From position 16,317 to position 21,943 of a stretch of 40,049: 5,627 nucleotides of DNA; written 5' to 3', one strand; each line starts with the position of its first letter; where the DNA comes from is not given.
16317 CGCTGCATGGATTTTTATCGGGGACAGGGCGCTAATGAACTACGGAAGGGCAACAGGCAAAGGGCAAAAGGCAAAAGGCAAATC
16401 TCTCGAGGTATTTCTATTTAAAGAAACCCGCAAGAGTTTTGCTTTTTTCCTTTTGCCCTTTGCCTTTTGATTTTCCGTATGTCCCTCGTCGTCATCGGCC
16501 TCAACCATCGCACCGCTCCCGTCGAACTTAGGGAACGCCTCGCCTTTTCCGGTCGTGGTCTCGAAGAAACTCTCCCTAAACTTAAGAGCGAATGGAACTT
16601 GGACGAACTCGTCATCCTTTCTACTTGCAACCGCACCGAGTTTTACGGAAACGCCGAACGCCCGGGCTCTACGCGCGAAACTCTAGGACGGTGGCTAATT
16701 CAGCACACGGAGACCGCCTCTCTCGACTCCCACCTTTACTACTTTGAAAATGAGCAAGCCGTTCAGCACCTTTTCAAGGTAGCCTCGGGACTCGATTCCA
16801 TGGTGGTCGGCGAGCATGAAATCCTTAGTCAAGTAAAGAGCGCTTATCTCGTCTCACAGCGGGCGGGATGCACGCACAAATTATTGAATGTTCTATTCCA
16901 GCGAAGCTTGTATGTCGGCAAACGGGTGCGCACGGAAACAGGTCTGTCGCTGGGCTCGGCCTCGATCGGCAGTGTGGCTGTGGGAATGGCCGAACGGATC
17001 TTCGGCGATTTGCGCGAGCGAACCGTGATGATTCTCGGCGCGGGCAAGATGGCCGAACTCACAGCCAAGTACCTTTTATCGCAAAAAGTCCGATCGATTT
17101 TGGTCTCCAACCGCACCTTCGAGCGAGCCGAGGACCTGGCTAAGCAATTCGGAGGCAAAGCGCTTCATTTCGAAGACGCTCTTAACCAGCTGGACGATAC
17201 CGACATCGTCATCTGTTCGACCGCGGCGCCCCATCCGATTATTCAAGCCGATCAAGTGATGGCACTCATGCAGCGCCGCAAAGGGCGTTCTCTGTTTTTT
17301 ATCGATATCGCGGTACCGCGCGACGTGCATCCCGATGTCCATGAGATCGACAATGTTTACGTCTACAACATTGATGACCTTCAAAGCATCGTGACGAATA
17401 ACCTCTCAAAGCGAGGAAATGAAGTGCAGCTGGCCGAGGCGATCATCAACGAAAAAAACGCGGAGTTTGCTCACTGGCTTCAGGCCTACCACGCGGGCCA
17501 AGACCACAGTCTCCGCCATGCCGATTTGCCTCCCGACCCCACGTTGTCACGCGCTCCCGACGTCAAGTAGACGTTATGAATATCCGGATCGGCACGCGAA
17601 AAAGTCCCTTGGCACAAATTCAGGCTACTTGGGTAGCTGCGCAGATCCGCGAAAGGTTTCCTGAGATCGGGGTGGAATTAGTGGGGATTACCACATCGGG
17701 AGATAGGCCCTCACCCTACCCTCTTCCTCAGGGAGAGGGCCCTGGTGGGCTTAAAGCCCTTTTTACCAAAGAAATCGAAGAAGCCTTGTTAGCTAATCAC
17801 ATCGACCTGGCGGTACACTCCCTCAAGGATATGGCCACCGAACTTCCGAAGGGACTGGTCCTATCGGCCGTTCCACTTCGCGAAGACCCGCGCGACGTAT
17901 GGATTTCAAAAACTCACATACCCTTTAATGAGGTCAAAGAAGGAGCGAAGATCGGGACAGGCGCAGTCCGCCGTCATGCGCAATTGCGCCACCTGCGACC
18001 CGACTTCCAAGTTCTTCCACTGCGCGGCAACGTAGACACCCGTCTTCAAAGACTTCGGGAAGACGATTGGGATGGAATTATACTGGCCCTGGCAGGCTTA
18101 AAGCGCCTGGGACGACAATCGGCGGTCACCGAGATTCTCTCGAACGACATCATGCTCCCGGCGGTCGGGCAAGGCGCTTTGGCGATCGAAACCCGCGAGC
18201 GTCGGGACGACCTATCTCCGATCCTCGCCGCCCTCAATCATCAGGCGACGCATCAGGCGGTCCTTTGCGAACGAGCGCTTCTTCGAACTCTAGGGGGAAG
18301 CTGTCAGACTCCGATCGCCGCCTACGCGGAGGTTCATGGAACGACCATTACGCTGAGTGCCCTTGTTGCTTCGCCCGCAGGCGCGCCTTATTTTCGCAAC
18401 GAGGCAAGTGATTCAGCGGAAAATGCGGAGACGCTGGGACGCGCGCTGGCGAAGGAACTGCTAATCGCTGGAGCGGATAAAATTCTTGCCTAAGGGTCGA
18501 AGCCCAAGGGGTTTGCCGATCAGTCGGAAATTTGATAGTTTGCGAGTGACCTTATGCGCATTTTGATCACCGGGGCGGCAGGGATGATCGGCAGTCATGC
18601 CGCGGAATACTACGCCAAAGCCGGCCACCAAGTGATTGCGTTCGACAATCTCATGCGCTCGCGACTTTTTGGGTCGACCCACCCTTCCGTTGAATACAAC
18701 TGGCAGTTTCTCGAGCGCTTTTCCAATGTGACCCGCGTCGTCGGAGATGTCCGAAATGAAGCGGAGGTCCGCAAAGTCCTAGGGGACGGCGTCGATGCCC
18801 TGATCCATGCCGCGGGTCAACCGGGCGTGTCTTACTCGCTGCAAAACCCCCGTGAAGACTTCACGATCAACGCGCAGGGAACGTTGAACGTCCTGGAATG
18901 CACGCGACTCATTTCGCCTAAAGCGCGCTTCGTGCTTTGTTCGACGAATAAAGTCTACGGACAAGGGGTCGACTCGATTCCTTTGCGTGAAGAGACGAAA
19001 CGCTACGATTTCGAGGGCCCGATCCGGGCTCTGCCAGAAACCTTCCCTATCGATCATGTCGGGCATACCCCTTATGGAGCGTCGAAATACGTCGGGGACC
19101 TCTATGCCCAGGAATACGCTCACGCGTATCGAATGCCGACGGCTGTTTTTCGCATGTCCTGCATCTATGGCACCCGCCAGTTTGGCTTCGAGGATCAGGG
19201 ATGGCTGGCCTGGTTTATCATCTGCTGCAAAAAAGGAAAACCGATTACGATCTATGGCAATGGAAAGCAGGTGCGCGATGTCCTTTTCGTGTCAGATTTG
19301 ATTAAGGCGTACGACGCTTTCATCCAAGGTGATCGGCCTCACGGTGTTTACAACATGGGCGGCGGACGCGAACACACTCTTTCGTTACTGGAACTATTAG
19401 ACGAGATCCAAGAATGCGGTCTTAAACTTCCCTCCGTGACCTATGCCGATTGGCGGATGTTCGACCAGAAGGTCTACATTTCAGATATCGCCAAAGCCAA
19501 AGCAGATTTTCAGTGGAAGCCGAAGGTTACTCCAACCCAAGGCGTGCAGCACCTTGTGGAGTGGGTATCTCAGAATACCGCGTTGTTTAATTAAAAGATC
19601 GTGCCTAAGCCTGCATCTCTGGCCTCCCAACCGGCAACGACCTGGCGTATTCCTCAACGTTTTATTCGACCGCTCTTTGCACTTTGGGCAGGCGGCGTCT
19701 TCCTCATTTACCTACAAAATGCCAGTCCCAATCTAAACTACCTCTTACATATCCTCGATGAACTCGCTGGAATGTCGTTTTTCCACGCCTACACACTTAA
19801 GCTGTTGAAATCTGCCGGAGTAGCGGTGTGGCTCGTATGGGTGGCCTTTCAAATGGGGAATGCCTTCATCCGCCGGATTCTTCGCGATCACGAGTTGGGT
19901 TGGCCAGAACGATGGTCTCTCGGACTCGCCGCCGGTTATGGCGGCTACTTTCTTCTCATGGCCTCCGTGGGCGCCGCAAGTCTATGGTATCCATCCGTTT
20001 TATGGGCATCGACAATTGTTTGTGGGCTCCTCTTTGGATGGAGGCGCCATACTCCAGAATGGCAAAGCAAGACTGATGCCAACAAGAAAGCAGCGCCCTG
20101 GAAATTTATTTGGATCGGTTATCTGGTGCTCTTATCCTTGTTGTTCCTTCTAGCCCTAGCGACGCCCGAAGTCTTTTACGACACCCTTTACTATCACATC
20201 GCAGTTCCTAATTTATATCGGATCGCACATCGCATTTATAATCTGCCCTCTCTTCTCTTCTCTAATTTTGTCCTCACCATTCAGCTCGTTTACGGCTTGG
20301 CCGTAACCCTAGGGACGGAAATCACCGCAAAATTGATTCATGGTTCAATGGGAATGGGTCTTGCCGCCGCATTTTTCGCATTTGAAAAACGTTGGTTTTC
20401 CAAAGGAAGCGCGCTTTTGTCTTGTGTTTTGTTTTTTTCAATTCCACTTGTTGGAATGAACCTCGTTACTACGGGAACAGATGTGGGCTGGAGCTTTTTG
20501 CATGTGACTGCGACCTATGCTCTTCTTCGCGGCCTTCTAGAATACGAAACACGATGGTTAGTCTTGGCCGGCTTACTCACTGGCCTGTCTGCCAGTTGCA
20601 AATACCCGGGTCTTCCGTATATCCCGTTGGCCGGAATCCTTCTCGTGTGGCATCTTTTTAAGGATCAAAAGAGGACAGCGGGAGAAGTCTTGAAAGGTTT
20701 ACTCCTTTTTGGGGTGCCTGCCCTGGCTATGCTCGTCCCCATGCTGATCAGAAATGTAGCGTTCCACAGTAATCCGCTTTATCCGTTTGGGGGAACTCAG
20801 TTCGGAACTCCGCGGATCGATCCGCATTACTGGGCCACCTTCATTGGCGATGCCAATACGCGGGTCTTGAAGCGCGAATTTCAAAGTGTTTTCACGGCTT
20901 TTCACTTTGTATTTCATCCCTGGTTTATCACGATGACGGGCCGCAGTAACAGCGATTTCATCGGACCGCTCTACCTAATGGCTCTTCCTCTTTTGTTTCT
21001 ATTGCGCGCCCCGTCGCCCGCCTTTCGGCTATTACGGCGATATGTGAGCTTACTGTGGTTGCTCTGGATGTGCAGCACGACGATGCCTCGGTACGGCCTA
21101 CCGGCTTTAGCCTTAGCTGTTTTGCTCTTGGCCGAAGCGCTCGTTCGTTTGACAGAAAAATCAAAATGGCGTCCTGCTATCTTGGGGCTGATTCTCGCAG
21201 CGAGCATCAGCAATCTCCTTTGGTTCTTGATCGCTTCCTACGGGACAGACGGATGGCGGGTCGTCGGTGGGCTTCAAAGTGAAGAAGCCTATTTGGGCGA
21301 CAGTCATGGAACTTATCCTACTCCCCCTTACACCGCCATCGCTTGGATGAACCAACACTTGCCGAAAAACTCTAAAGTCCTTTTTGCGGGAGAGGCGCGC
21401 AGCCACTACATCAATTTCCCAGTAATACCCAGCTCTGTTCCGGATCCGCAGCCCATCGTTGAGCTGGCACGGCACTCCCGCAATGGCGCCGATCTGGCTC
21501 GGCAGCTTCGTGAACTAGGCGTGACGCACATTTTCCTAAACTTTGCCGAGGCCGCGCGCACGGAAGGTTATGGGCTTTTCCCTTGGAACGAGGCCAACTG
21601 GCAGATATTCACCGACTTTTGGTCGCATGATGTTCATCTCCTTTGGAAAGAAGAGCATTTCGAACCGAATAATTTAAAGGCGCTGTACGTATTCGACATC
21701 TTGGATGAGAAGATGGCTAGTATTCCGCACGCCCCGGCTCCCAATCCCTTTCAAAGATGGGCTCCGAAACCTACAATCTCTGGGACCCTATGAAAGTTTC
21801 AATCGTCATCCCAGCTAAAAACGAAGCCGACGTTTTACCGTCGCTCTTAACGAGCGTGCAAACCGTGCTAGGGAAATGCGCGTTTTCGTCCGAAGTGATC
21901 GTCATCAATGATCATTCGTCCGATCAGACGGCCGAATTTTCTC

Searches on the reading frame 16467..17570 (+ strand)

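Call 9: search_protein_families(library=pfam, proteins=[window:16467-17570:+], max_evalue=0.001)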
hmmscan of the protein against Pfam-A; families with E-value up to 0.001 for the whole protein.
window:16467-17570:+ (367 aa): 5 families
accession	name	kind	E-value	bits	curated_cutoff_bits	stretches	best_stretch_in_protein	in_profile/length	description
PF05201.20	GlutR_N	-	1.6e-51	174.5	27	1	10-158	1-151/151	Glutamyl-tRNAGlu reductase, N-terminal domain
PF01488.26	Shikimate_DH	-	3.5e-47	160.4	24.3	1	174-308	2-138/138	Shikimate / quinate 5-dehydrogenase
PF03807.23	F420_oxidored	-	1.5e-06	29.1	21.6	1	187-255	2-70/94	NADP oxidoreductase coenzyme F420-dependent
PF13241.12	NAD_binding_7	-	1.2e-05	26.3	22.1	1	178-254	1-71/104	Putative NAD(P)-binding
PF01408.29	GFO_IDH_MocA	-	0.00043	21.4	24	1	187-272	3-87/120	Oxidoreductase family, NAD-binding Rossmann fold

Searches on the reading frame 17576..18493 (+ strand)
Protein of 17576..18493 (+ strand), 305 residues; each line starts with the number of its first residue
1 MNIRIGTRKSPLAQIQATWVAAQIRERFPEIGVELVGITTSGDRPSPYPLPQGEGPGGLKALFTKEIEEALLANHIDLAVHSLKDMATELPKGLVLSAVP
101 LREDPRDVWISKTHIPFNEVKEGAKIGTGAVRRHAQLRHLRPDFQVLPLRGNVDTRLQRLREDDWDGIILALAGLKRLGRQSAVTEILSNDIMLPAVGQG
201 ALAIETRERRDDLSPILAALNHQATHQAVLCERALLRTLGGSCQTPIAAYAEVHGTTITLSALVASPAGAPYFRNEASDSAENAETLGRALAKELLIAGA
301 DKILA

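Call 9: search_protein_families(library=pfam, proteins=[window:17576-18493:+], max_evalue=0.001)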
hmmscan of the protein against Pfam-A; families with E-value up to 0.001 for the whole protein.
window:17576-18493:+ (305 aa): 2 families
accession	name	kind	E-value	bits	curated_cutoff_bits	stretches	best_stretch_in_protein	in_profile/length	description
PF01379.25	Porphobil_deam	-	3.1e-74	249.4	22.1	1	3-212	1-204/207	Porphobilinogen deaminase, dipyromethane cofactor binding domain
PF03900.20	Porphobil_deamC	-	7.6e-18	65.1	26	1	228-296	3-73/74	Porphobilinogen deaminase, C-terminal domain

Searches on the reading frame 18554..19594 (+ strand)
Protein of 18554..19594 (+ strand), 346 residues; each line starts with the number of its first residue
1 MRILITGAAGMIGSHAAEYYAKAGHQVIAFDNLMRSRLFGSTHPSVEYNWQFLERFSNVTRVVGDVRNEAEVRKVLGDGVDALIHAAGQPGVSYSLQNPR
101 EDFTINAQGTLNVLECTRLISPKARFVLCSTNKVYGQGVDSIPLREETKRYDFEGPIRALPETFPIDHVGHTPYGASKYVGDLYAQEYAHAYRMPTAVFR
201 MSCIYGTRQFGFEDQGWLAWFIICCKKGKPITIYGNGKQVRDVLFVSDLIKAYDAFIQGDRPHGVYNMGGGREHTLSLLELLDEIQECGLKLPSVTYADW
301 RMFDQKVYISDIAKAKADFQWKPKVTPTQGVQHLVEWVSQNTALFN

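Call 9: search_protein_families(library=pfam, proteins=[window:18554-19594:+], max_evalue=0.001)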
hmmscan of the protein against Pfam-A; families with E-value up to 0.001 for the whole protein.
window:18554-19594:+ (346 aa): 8 families
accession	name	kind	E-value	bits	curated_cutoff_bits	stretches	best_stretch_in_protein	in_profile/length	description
PF01370.27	Epimerase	-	1.7e-49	168.9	20.9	1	3-269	1-240/240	NAD dependent epimerase/dehydratase family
PF16363.11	GDP_Man_Dehyd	-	5e-44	151.5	27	1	4-332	1-330/332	GDP-mannose 4,6 dehydratase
PF07993.18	NAD_binding_4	-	2.3e-13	50.4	20.1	1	6-246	2-251/258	Male sterility protein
PF02719.21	Polysacc_synt_2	-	7e-11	42.3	20.2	1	3-134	1-131/293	Polysaccharide biosynthesis protein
PF01073.25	3Beta_HSD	-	1.6e-09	37.7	22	1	4-249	1-221/280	3-beta hydroxysteroid dehydrogenase/isomerase family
PF04321.23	RmlD_sub_bind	-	2.6e-08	33.7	27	1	1-211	1-158/287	RmlD substrate binding domain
PF13460.12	NAD_binding_10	-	3.1e-05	24.3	27.2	1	7-135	1-102/184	NAD(P)H-binding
PF00106.31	adh_short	-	0.00014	21.9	26.6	1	3-113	3-115/195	short chain dehydrogenase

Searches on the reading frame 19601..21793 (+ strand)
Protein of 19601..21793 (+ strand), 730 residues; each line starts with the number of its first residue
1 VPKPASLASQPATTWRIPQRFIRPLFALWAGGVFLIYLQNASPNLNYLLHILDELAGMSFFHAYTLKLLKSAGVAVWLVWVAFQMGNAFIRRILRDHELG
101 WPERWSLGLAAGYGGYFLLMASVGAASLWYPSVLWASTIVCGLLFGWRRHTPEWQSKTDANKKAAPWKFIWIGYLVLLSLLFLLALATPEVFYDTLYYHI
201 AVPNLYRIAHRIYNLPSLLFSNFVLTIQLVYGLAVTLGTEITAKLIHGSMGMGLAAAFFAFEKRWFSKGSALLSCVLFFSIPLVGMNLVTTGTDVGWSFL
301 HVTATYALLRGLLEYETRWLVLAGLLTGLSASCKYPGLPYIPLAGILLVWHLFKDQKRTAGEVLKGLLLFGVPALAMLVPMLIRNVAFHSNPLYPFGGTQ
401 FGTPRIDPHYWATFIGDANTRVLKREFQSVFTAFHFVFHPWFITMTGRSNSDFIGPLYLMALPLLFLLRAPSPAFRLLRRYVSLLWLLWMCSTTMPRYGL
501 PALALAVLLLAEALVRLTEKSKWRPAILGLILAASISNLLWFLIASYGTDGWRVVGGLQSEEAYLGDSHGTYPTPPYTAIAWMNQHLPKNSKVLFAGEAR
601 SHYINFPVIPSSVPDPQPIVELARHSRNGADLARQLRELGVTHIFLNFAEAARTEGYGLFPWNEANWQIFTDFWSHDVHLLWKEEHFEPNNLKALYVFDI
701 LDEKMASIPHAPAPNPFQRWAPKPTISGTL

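Call 9: search_protein_families(library=pfam, proteins=[window:19601-21793:+], max_evalue=0.001)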
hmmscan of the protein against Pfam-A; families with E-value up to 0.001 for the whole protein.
window:19601-21793:+ (730 aa): 1 family
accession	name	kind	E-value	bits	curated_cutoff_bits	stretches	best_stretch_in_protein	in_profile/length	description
PF13231.12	PMT_2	-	2.8e-08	34.6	26.1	1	257-369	38-153/160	Dolichyl-phosphate-mannose-protein mannosyltransferase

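Call 81: search_protein_families(library=ncbifam, proteins=[window:19601-21793:+], max_evalue=1)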
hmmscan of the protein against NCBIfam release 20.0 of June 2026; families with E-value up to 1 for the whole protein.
window:19601-21793:+ (730 aa): 2 families
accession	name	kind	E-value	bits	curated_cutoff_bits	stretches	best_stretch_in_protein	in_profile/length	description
NF047510.1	LIC_10190_fam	subfamily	7.9e-11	41.3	100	2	256-500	181-423/424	LIC_10190 family membrane protein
NF005986.0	PRK08091.1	equivalog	0.086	12.8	264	1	234-274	170-212/229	ribulose-phosphate 3-epimerase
